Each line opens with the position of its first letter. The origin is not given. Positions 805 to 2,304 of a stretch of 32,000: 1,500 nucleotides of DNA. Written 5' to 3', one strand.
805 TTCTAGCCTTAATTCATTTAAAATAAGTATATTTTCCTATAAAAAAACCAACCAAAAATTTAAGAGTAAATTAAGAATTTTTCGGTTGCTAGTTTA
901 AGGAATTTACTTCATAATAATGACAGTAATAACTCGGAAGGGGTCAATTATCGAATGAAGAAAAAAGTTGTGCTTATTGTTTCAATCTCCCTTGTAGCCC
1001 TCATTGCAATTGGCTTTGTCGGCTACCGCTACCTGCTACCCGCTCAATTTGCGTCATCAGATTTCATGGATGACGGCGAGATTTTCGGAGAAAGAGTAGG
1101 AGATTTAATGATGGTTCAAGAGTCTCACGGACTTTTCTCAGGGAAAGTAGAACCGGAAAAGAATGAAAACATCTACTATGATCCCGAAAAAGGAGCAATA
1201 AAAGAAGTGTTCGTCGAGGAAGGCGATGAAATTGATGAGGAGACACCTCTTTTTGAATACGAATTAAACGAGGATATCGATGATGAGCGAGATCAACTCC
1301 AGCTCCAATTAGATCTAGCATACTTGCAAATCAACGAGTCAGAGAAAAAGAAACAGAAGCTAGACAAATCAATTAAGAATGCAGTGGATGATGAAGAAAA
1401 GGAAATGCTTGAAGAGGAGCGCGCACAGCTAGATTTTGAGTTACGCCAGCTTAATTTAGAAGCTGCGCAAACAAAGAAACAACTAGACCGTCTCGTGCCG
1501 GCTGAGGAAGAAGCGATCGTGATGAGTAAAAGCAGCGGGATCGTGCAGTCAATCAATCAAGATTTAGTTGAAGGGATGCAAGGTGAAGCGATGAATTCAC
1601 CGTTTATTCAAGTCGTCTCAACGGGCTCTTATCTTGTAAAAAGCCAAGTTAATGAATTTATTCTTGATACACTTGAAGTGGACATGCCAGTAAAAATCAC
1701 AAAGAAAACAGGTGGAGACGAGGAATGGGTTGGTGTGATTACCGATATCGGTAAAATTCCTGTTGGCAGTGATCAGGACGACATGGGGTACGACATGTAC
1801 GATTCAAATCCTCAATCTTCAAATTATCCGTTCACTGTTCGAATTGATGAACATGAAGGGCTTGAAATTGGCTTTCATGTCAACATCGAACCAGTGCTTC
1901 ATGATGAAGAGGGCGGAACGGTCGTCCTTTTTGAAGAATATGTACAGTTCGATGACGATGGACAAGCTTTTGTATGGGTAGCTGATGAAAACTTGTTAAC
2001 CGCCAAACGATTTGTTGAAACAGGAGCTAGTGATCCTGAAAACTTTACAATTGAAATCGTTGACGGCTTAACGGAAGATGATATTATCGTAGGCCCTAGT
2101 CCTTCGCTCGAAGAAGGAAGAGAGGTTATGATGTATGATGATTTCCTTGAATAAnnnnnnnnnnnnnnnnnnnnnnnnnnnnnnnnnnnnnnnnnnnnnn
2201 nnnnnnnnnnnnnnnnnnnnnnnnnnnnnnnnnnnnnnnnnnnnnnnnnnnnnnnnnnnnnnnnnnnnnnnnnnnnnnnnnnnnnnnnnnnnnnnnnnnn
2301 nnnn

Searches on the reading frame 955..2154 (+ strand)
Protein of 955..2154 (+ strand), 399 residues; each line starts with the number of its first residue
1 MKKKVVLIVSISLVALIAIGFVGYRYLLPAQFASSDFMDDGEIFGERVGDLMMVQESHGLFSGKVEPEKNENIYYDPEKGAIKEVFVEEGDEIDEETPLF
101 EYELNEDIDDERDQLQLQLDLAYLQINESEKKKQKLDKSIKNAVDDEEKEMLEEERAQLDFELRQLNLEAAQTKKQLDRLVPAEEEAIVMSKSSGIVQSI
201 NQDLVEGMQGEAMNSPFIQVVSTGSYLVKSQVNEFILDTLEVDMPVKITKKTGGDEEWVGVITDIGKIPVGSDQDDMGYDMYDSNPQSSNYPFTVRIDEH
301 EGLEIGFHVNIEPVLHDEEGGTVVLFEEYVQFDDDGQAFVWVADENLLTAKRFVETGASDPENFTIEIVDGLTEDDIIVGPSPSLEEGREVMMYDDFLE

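Call 8: search_protein_families(library=pfam, proteins=[window:955-2154:+])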
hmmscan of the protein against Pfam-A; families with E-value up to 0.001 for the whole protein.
window:955-2154:+ (399 aa): 1 family
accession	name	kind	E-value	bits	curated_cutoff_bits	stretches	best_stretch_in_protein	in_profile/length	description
PF16576.10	HlyD_D23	-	8.1e-05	22.4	30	1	79-265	27-184/214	Barrel-sandwich domain of CusB or HlyD membrane-fusion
